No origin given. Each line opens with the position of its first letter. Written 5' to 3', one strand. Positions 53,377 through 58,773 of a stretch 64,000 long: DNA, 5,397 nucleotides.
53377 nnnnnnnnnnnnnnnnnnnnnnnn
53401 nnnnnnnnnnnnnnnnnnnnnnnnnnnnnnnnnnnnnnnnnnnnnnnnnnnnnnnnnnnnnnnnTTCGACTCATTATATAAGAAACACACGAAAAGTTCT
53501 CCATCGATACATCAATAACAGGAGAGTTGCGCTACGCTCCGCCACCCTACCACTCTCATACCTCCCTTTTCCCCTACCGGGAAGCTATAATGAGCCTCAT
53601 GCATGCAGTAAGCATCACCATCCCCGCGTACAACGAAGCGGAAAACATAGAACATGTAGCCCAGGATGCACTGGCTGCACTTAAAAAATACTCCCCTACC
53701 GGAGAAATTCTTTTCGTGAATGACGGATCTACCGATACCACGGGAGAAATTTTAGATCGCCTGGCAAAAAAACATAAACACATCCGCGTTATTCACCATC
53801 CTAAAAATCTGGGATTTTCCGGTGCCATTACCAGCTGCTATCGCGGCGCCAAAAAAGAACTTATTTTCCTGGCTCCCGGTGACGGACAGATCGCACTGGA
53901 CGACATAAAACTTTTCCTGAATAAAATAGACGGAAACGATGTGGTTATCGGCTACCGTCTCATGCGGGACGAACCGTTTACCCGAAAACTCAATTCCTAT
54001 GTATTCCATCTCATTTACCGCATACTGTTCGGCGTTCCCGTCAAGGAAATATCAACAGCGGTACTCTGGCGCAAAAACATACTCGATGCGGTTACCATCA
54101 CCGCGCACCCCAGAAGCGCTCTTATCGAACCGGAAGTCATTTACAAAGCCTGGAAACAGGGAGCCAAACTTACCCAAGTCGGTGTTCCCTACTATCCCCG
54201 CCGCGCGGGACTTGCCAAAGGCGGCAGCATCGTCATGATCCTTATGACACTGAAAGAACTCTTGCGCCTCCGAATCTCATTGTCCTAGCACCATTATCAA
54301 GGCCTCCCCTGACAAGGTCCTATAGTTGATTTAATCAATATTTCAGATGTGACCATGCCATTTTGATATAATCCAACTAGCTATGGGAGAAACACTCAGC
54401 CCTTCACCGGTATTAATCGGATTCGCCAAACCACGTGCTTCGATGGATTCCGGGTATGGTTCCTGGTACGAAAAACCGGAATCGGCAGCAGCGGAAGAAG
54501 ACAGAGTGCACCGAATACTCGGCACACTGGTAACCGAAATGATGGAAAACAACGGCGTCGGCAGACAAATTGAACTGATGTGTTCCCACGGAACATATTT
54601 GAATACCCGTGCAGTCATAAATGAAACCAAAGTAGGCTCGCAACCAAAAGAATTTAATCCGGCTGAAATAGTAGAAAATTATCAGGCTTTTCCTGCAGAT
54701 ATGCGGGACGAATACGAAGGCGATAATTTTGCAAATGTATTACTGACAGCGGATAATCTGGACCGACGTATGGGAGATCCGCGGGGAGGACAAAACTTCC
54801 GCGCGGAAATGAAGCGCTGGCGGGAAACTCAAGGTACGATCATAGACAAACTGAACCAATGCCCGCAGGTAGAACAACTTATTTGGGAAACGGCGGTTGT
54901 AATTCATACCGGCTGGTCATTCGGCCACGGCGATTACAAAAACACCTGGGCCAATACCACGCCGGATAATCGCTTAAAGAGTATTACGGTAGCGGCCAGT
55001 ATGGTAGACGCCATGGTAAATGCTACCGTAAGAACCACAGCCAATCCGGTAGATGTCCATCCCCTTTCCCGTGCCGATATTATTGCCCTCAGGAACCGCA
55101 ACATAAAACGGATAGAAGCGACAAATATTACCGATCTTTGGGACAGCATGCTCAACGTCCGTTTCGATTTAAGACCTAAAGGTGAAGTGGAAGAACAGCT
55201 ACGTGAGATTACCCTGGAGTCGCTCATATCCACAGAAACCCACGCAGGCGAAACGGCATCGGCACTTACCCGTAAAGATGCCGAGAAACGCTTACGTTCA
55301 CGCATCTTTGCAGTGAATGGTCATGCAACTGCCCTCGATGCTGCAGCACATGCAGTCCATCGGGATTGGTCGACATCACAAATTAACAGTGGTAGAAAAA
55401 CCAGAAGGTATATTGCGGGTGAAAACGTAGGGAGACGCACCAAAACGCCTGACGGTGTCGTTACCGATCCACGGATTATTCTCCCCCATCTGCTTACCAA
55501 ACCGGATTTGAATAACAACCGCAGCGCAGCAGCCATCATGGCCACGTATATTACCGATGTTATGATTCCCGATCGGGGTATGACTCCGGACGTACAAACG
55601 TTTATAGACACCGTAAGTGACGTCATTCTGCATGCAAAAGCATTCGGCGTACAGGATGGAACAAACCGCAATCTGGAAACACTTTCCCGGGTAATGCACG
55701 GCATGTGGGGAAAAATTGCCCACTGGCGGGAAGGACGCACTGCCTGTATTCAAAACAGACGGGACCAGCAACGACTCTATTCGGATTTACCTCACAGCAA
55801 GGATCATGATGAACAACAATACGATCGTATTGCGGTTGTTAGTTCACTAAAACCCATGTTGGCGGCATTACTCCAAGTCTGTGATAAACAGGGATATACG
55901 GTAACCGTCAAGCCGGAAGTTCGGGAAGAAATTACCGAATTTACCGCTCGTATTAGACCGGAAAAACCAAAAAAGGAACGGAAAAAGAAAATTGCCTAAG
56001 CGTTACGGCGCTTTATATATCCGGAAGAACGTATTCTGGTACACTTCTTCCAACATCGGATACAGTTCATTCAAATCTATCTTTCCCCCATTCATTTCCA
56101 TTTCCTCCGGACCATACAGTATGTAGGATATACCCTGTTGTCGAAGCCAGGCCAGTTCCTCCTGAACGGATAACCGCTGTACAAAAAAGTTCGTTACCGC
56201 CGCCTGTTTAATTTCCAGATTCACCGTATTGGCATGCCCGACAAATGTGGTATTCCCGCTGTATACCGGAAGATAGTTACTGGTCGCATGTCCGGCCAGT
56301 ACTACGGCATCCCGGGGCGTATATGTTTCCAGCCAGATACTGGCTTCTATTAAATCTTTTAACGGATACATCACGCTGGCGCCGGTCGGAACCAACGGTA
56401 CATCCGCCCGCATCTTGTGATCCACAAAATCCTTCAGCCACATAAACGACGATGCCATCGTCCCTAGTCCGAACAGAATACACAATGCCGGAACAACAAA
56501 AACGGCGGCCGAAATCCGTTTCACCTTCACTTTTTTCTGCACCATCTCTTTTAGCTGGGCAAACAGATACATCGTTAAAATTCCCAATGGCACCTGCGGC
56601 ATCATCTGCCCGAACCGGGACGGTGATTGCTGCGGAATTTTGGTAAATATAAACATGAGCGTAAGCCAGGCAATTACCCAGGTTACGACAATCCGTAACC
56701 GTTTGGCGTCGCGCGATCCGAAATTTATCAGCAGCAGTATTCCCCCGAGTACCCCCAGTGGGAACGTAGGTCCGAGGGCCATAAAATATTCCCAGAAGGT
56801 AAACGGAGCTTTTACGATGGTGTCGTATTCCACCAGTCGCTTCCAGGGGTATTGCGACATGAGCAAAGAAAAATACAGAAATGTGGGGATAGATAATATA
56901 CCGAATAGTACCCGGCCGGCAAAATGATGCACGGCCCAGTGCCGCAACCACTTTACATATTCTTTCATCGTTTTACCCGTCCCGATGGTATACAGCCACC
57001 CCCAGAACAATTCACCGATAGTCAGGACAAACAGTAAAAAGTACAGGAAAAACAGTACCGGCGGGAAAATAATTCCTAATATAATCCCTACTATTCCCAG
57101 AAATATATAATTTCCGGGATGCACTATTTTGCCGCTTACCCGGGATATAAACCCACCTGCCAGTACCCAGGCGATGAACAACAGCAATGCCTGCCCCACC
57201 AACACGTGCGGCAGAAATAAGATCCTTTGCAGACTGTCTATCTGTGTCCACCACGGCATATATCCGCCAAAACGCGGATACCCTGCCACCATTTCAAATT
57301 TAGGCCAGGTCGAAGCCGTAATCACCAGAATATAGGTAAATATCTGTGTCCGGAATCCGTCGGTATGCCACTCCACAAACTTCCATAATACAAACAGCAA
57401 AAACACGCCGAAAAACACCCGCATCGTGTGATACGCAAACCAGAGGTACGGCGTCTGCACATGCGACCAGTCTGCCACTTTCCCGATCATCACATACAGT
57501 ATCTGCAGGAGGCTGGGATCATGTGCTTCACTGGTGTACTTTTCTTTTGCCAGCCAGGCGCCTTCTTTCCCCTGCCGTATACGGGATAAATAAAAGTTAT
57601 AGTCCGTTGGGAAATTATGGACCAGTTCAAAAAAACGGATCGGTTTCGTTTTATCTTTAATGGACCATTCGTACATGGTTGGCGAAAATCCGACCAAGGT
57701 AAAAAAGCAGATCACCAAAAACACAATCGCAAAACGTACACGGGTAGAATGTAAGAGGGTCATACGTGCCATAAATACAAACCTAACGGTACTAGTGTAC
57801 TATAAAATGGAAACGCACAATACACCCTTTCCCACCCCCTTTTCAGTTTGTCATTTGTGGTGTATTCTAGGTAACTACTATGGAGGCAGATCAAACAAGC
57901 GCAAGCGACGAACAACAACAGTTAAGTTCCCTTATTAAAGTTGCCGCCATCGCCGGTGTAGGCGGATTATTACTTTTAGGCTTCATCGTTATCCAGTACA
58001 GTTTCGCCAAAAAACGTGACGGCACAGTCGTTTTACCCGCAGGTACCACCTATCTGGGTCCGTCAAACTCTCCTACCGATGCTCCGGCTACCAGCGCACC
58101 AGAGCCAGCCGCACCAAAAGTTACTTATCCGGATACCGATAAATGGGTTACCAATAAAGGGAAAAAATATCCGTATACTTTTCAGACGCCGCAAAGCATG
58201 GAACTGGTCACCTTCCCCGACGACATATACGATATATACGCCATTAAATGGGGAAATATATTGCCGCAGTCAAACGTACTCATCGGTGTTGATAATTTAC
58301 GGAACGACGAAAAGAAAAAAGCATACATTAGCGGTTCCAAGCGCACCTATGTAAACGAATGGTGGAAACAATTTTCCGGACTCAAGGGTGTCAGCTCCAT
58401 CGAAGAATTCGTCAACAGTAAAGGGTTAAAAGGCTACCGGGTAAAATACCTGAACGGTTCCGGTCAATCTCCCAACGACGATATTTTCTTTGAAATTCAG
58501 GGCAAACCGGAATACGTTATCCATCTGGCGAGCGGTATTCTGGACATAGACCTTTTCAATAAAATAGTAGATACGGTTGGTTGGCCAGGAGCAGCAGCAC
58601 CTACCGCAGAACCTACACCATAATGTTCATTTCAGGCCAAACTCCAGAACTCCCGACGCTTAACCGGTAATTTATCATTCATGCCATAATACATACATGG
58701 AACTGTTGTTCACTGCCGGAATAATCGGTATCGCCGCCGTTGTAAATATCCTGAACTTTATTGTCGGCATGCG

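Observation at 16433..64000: Unusually dense glycosylation machinery: 10 or more GT-C-like membrane proteins, five GT2s and a modified-sugar pathway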

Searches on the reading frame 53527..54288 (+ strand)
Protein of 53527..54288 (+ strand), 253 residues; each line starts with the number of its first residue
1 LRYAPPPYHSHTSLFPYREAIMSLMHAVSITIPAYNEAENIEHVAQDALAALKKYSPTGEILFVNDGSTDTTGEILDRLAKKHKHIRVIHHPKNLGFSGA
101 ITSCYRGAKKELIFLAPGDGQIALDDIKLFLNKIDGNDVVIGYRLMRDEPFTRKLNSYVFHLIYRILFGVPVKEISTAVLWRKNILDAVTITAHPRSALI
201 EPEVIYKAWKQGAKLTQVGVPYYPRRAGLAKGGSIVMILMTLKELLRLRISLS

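Call 7: search_protein_families(library=pfam, proteins=[window:53527-54288:+], max_evalue=0.01)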
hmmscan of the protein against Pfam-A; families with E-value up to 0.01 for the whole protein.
window:53527-54288:+ (253 aa): 3 families
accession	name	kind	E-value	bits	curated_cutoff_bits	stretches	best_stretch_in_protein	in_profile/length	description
PF00535.33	Glycos_transf_2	-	9.1e-23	81.5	23.3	1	29-157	1-128/168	Glycosyl transferase family 2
PF13641.12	Glyco_tranf_2_3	-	2.7e-05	24.8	27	1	27-115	2-92/230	Glycosyltransferase like family 2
PF10111.15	Glyco_tranf_2_2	-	2.9e-05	24.2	27.3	1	29-131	1-103/276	Glycosyltransferase like family 2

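Call 75: search_protein_families(library=ncbifam, proteins=[window:53527-54288:+], max_evalue=0.00001)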
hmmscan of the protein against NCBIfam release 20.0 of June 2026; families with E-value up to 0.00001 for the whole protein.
window:53527-54288:+ (253 aa): 12 families
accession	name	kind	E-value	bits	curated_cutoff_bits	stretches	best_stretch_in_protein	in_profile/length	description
TIGR03937.1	PgaC_IcaA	equivalog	4.2e-19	68.8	422.3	1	23-134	42-150/407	poly-beta-1,6-N-acetyl-D-glucosamine synthase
NF047588.1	GlcsyltransPgfSStrep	equivalog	3.5e-15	56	500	1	28-170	3-147/308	glycosyltransferase PgfS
NF007986.1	PRK10714.1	equivalog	3.9e-15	55.7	529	1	25-200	5-182/316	undecaprenyl-phosphate 4-deoxy-4-formamido-L-arabinose transferase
NF058614.1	PPMAGASynPpgS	equivalog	1.9e-10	40.6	370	1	28-150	2-119/226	polyprenyl-phospho-N-acetylgalactosaminyl synthase PpgS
NF041391.1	DPhHxTase_Halo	equivalog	5.1e-10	38.7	375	1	34-226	3-187/213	dolichyl-phosphate hexose transferase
NF007482.0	PRK10073.1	equivalog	1.7e-09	37.1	423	1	22-103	2-79/334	glycosyltransferase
TIGR04182.1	glyco_TIGR04182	equivalog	5.4e-08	32.6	325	1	28-227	2-195/293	S-layer glycoprotein N-glycosyltransferase AglJ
NF047683.1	TeichurnBiosyTuaG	equivalog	1.1e-07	31.8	400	1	26-127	6-104/252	teichuronic acid biosynthesis protein TuaG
TIGR04283.1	glyco_like_mftF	equivalog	2.1e-07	30.7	182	1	28-93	1-58/221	TIGR04283 family arsenosugar biosynthesis glycosyltransferase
TIGR03965.1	mycofact_glyco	equivalog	4.3e-07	29.2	280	1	25-113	73-158/467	mycofactocin biosynthesis glycosyltransferase MftF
TIGR03469.1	HpnB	hypoth_equivalog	1.2e-06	27.8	379.25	1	24-116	42-142/386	hopene-associated glycosyltransferase HpnB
NF041875.1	EPS_EpsD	equivalog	1.6e-06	27.8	370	1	28-128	1-98/325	exopolysaccharide biosynthesis glycosyltransferase EpsD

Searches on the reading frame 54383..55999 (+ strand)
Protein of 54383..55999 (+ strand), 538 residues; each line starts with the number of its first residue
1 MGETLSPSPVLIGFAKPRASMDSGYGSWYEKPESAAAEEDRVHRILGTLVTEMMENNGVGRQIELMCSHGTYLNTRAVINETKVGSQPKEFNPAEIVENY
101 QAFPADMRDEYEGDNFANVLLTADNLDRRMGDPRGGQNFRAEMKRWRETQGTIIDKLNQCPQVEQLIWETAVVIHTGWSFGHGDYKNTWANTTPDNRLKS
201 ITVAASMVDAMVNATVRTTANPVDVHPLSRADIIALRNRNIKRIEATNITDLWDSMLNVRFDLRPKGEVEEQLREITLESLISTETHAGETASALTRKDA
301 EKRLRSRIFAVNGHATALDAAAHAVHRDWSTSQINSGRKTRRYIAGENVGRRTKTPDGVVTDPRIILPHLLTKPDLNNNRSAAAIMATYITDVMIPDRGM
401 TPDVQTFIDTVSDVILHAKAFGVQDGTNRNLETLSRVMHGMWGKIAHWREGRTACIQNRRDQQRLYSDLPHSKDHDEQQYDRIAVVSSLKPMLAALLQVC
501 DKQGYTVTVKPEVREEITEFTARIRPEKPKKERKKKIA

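Call 9: search_protein_families(library=pfam, proteins=[window:54383-55999:+], max_evalue=0.01)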
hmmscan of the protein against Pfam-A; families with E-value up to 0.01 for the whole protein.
window:54383-55999:+ (538 aa): 0 families

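Call 12: search_protein_families(library=ncbifam, proteins=[window:54383-55999:+], max_evalue=1)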
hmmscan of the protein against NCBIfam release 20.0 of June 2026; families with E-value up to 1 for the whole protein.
window:54383-55999:+ (538 aa): 1 family
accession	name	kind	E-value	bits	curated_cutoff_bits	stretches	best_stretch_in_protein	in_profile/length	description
TIGR01819.1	F420_cofD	equivalog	0.012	14.6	257.45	1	389-436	32-79/301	2-phospho-L-lactate transferase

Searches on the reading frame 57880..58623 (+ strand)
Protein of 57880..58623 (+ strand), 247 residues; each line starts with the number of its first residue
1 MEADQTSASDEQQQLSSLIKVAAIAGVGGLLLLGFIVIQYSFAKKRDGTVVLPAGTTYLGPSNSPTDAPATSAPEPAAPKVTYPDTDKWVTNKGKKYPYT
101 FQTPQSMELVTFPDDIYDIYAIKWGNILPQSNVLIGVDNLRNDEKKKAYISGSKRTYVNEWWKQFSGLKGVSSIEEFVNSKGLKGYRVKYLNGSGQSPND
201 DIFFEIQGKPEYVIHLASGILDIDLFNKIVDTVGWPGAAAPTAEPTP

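Call 9: search_protein_families(library=pfam, proteins=[window:57880-58623:+], max_evalue=0.01)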
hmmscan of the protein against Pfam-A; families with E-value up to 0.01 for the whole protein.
window:57880-58623:+ (247 aa): 0 families

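Call 12: search_protein_families(library=ncbifam, proteins=[window:57880-58623:+], max_evalue=1)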
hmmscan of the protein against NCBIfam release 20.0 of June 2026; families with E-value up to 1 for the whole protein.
window:57880-58623:+ (247 aa): 0 families
